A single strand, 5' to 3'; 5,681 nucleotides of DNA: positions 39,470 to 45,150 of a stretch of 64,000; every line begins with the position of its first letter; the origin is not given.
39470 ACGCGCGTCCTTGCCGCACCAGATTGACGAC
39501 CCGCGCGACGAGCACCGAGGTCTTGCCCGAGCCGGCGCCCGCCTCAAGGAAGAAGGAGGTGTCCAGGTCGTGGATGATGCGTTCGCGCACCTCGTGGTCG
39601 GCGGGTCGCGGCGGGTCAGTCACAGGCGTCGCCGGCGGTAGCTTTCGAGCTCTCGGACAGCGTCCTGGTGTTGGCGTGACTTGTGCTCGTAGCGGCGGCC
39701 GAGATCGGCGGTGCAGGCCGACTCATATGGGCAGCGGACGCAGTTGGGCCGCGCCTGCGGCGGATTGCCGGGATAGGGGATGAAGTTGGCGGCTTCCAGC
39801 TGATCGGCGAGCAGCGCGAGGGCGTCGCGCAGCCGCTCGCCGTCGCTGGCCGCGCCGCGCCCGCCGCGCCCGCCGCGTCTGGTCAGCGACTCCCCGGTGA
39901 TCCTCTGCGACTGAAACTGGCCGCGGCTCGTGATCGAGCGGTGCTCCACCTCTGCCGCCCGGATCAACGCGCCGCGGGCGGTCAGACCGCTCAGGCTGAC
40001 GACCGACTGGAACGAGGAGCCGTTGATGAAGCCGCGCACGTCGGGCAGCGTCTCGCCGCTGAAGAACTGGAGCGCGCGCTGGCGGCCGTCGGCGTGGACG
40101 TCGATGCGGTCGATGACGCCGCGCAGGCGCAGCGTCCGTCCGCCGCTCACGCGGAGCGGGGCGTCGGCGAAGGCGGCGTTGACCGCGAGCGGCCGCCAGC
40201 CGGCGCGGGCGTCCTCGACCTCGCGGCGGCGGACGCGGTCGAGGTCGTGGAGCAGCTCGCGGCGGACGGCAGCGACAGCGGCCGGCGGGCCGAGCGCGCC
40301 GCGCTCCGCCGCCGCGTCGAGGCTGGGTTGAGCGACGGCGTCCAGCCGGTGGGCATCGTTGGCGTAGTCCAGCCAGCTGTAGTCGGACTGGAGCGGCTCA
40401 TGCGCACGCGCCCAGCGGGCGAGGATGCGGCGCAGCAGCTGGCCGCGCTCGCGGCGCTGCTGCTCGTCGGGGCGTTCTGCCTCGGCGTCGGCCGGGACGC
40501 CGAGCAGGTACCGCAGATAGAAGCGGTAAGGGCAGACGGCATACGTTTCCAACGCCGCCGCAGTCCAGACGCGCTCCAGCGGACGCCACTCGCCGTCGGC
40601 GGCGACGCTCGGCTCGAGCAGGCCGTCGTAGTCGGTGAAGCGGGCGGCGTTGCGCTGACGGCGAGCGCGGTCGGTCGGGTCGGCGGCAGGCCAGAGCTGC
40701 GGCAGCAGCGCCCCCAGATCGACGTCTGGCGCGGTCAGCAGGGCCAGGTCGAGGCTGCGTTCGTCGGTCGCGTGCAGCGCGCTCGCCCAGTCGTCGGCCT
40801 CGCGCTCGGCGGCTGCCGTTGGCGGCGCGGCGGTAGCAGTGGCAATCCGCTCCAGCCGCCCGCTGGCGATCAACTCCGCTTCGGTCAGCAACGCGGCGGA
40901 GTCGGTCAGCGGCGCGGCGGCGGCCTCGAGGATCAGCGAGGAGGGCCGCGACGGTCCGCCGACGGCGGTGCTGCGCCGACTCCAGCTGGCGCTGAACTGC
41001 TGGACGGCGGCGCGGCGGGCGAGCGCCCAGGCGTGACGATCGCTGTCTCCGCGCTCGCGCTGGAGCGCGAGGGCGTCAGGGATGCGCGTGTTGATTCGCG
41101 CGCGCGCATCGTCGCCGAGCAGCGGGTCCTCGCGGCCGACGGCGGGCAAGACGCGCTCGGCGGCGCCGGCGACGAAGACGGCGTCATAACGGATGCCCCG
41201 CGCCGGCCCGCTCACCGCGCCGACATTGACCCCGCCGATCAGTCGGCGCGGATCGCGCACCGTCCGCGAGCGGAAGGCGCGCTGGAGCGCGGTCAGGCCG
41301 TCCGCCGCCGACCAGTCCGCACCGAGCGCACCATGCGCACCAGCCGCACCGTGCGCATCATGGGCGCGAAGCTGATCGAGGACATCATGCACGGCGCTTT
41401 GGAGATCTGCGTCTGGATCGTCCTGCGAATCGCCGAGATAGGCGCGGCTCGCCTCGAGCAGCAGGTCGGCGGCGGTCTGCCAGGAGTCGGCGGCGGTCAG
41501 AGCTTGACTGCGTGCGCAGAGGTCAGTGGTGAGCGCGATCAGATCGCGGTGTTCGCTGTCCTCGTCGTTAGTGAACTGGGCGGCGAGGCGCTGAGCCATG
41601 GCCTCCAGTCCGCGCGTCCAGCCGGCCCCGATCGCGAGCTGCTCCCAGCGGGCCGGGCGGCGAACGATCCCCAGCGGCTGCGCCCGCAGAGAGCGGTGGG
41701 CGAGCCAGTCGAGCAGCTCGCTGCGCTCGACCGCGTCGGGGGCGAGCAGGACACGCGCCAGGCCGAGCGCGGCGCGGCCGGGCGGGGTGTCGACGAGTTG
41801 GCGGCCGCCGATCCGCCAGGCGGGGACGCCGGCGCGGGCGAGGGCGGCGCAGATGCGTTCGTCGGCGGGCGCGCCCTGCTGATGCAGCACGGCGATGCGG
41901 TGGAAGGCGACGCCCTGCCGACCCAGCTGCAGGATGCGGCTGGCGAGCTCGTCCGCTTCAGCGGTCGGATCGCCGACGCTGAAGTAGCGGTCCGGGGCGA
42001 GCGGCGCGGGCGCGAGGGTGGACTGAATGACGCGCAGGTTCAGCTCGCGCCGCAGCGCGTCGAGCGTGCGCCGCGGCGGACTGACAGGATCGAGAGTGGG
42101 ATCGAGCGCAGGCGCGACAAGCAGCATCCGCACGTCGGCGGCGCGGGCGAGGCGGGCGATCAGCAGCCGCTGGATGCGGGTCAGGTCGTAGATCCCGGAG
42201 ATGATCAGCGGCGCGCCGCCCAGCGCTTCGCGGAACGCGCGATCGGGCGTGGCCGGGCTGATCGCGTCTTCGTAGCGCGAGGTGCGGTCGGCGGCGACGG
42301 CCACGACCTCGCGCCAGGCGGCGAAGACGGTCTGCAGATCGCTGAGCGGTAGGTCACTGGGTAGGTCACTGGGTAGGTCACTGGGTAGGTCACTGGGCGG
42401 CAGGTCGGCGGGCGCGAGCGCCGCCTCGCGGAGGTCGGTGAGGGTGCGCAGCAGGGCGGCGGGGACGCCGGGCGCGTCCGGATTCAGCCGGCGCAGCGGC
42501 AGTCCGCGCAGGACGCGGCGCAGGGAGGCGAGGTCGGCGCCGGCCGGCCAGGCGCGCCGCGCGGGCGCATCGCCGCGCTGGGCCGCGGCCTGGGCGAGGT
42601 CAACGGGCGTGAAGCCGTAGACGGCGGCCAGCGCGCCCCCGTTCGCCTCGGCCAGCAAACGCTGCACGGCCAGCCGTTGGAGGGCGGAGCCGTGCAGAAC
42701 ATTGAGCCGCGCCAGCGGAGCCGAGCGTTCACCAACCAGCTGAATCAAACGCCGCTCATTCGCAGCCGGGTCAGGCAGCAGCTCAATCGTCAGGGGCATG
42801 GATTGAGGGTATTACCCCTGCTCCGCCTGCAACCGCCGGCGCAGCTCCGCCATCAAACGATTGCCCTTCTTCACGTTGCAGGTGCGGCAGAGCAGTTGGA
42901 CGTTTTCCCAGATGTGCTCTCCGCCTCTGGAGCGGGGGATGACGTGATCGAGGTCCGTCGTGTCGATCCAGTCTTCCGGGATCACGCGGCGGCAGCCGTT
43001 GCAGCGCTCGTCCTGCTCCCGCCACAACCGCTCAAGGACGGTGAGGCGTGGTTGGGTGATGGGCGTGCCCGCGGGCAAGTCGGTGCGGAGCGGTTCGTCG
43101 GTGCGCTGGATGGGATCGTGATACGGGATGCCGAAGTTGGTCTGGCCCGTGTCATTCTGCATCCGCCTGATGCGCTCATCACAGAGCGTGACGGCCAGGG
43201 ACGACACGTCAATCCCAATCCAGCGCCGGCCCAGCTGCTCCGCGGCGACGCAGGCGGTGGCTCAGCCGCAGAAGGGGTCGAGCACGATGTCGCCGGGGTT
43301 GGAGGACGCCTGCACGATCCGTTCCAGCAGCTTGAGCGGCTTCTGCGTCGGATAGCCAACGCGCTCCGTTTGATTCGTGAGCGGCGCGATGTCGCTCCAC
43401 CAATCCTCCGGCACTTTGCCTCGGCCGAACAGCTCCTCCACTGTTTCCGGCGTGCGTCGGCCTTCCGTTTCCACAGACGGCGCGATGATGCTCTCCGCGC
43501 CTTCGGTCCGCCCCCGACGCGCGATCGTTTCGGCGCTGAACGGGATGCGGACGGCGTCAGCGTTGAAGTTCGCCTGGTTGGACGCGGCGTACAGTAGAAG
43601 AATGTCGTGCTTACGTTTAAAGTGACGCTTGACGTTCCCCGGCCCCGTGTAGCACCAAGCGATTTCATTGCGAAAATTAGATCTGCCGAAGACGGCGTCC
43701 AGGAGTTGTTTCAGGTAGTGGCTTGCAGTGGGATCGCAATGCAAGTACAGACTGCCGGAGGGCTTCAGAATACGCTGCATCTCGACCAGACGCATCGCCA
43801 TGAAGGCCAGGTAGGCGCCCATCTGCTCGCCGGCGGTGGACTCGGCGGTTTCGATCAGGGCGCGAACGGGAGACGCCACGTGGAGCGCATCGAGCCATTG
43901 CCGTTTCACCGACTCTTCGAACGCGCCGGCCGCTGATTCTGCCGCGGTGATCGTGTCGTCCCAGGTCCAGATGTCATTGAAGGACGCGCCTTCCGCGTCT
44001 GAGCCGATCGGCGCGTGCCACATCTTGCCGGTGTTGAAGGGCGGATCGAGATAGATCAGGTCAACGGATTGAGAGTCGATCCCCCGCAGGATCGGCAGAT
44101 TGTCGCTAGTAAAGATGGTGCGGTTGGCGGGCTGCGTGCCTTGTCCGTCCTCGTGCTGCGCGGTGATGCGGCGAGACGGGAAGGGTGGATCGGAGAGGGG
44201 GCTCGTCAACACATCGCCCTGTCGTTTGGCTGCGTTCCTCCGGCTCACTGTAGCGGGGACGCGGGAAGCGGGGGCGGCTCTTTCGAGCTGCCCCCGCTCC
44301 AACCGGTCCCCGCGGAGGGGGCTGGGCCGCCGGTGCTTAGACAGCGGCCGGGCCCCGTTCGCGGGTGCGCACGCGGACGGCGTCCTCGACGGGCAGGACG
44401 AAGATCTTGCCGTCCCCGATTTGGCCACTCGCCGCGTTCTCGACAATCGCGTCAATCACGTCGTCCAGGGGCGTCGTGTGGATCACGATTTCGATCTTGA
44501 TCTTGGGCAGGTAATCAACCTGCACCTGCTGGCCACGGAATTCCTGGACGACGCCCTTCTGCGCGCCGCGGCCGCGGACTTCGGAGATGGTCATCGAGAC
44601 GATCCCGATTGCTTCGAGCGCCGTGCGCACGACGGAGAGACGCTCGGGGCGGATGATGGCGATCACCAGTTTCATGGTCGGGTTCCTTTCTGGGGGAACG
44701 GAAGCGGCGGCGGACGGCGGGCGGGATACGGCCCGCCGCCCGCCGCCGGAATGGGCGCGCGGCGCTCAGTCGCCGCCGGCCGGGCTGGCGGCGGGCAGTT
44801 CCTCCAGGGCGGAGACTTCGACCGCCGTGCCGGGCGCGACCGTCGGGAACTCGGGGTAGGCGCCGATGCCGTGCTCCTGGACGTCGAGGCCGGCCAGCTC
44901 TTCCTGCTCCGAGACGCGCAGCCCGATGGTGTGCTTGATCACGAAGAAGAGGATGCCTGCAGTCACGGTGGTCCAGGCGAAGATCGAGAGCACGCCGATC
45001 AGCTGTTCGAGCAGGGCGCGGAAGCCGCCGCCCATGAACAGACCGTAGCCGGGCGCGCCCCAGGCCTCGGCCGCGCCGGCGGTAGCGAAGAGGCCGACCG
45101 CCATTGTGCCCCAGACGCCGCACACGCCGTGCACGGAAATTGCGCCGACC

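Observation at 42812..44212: DNA methyltransferase-HNH nuclease fusion interrupted by an in-frame TGA, sitting directly upstream of addB-addA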

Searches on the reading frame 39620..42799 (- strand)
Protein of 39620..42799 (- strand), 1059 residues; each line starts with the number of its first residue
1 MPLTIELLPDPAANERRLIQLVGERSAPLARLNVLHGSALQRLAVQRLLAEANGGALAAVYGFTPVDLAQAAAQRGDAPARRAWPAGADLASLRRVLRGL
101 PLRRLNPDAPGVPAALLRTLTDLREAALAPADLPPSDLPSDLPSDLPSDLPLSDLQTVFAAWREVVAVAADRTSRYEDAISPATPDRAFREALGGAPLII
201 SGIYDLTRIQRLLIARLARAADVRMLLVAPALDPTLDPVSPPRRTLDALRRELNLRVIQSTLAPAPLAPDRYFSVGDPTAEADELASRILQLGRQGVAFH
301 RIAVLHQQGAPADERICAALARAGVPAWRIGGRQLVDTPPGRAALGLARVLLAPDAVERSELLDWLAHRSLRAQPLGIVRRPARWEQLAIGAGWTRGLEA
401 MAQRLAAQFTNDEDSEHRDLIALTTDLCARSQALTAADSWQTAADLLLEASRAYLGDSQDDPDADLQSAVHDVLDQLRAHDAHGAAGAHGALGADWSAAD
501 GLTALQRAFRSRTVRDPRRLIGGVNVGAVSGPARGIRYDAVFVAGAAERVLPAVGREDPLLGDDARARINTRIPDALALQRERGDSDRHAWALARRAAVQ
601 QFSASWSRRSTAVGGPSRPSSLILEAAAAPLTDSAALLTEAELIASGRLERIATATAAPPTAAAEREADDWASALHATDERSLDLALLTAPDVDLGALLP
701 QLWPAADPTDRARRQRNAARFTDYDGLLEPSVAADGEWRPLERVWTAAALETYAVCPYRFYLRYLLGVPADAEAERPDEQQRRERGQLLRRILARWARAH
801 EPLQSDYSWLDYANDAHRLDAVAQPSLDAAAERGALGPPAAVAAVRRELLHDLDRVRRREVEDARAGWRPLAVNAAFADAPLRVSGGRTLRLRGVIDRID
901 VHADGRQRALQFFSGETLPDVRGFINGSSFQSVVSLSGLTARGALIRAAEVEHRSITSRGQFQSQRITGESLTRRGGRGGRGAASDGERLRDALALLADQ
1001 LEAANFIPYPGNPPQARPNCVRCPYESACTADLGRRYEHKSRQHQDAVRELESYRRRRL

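Call 22: find_related_loci(query=window:39620-42799:-, collection=genome_contigs, flank=6000)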
Query window:39620-42799:- (1059 aa) in genome_contigs; peptide patterns used: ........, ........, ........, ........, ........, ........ (x = any residue, [..] = any of these).
173 stretches matched a pattern; 20 encode a relative of the query (tblastn E <= 1e-3); 20 distinct loci.
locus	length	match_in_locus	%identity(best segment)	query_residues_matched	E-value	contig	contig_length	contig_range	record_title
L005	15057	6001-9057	64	1-1059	0e+0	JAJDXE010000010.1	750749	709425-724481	MAG: Dehalococcoidia bacterium isolate jk18x25bins.9 k141_88005, whole genome shotgun sequence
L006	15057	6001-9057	63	1-1059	0e+0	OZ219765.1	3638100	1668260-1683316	MAG: Dehalococcoidia bacterium isolate 2efd49d1-a845-418d-b650-c606456da4a2 genome assembly, chromosome: 2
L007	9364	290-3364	63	1-1059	0e+0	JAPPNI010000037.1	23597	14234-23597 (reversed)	MAG: Chloroflexota bacterium isolate RHO3_bin_68 NODE_3650_length_23597_cov_26.864370, whole genome shotgun sequence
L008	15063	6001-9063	62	1-1058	0e+0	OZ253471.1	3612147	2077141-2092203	MAG: Dehalococcoidia bacterium isolate 41ac3497-52d9-4345-8c76-2a61940320b0 genome assembly, chromosome: 1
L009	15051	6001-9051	64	1-1058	0e+0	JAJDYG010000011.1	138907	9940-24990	MAG: Dehalococcoidia bacterium isolate jk18x34bins.13 k141_539378, whole genome shotgun sequence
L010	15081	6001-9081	60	1-1059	0e+0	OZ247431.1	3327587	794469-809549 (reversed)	MAG: Dehalococcoidia bacterium isolate c15901d5-d28f-4d5c-bcfc-8c60e7bd0c97 genome assembly, chromosome: 1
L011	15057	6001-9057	62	1-1059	0e+0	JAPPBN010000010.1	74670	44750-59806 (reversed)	MAG: Chloroflexota bacterium isolate IRC3_bin_11 NODE_254_length_74670_cov_25.9379, whole genome shotgun sequence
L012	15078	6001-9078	61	1-1058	0e+0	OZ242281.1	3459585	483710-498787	MAG: Dehalococcoidia bacterium isolate 5b41c312-3693-4c79-a24d-842b6111755b genome assembly, chromosome: 1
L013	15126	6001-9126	60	1-1059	0e+0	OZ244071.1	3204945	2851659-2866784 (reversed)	MAG: Dehalococcoidia bacterium isolate 772cc28d-f118-45af-92c8-bcb28103da5b genome assembly, chromosome: 1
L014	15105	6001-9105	61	1-1059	0e+0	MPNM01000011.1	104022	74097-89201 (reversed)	MAG: Chloroflexi bacterium bin125 NODE_317_length_104022_cov_21.5664_ID_633, whole genome shotgun sequence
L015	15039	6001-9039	62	1-1053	0e+0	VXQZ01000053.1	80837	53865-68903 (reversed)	MAG: Chloroflexi bacterium isolate SB0664_bin_20 NODE_298_length_80837_cov_48.406947, whole genome shotgun sequence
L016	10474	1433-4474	60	1-1059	0e+0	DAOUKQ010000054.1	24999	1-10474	MAG TPA_asm: Dehalococcoidia bacterium isolate S7_353 k113_2527612, whole genome shotgun sequence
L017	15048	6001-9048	58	1-1058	0e+0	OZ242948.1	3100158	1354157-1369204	MAG: Dehalococcoidia bacterium isolate a0c66c6a-f5ff-452f-b709-ec8565f303fe genome assembly, chromosome: 1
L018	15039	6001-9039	60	1-1059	0e+0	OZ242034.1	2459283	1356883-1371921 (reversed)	MAG: Dehalococcoidia bacterium isolate 72ec99ff-6f13-4058-b9f9-659670a83d8f genome assembly, chromosome: 1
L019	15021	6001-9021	57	1-1053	0e+0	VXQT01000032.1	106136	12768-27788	MAG: Chloroflexi bacterium isolate SB0664_bin_15 NODE_184_length_106136_cov_58.327589, whole genome shotgun sequence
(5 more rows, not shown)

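Call 56: search_protein_families(library=pfam, proteins=[window:39620-42799:-], max_evalue=0.00001)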
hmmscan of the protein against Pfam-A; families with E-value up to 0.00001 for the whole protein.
window:39620-42799:- (1059 aa): 1 family
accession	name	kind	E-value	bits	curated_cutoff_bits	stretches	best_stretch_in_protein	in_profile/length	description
PF12705.13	PDDEXK_1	-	5.2e-18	66.3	22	1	745-1029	2-246/247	PD-(D/E)XK nuclease superfamily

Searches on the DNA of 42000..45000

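Call 14: search_rna_families(source=window, start=42000, end=45000, threshold=evalue, max_evalue=10)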
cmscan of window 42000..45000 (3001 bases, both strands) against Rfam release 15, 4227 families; matches with E-value up to 10: 7.
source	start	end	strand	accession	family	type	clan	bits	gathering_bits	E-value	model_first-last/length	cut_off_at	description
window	44247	44318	+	RF03261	mir-1759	Gene; miRNA;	-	27.9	58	0.018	1-75/75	no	mir-1759 microRNA precursor family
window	42969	43040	-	RF03417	mir-343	Gene; miRNA;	-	21.2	70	0.28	1-70/70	no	mir-343 microRNA precursor family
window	44685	44745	-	RF03006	M23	Gene; sRNA;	-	20.7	41.2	0.98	1-53/53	no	M23 RNA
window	44253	44313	-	RF03946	mir-3132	Gene; miRNA;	-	20.3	84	3.9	1-75/75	no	mir-3132 microRNA precursor family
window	44251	44314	-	RF01010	mir-632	Gene; miRNA;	-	19.8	67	6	1-84/84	no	mir-632 microRNA precursor family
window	44246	44324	+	RF02594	NsiR9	Gene; sRNA;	-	18.4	90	0.92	1-123/123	no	Nitrogen stress-induced RNA 9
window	44178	44254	+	RF00771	mir-185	Gene; miRNA;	-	17.7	60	8.8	1-79/79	no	mir-185 microRNA precursor family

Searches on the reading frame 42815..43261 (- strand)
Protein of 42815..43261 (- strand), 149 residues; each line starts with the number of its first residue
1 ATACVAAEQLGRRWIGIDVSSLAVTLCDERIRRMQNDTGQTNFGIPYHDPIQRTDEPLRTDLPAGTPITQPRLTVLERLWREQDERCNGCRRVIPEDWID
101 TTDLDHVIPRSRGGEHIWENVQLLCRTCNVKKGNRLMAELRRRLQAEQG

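Call 51: search_protein_representatives(protein=window:42815-43261:-)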
Query: 149 residues. Proteins with E-value up to 0.001 (for the whole library): 10240; up to 1e-10: 285; up to 1e-30: 3. The best 150 are listed.
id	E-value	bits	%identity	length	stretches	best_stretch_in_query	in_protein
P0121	1.5e-84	297.7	100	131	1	20-149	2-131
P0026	1.5e-52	193.8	62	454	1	1-149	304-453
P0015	1.8e-51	190.3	62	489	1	1-147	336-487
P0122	3.6e-28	114.6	27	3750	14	21-121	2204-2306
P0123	5.9e-28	113.9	48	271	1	1-144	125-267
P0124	1.3e-24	103.1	50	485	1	1-148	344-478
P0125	5.9e-24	100.9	48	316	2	87-135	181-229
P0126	3.7e-22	95.1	42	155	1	1-146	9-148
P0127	2.0e-21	92.7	43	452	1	1-148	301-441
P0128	8.8e-21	90.6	44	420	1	1-146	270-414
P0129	1.3e-20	90.1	47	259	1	46-147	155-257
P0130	1.3e-20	90.0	44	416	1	1-145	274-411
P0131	1.5e-20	89.9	47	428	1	1-145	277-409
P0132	2.8e-20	89.0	50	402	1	1-145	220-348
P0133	3.9e-20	88.5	42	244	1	1-143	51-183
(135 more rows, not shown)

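Call 60: list_cluster_members(proteins=[P0001, P0121])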
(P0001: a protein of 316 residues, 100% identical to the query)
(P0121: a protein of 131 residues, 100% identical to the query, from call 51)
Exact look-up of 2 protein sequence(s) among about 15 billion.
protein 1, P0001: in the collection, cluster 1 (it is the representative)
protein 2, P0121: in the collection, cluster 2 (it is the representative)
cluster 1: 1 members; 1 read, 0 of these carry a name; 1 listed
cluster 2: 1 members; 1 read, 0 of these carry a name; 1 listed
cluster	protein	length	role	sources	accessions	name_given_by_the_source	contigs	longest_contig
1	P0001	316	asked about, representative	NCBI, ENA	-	-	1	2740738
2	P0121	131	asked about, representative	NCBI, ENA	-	-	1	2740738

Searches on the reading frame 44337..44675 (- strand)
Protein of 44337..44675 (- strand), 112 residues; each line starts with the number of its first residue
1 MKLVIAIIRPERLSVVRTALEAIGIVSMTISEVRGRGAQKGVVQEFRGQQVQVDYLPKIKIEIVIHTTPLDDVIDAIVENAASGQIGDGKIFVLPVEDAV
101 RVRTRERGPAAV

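Call 56: search_protein_families(library=pfam, proteins=[window:44337-44675:-], max_evalue=0.00001)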
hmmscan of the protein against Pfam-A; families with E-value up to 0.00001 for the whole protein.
window:44337-44675:- (112 aa): 1 family
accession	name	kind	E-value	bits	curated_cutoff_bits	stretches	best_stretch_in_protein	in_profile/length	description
PF00543.27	P-II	-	2.3e-28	99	25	1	1-106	1-102/102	Nitrogen regulatory protein P-II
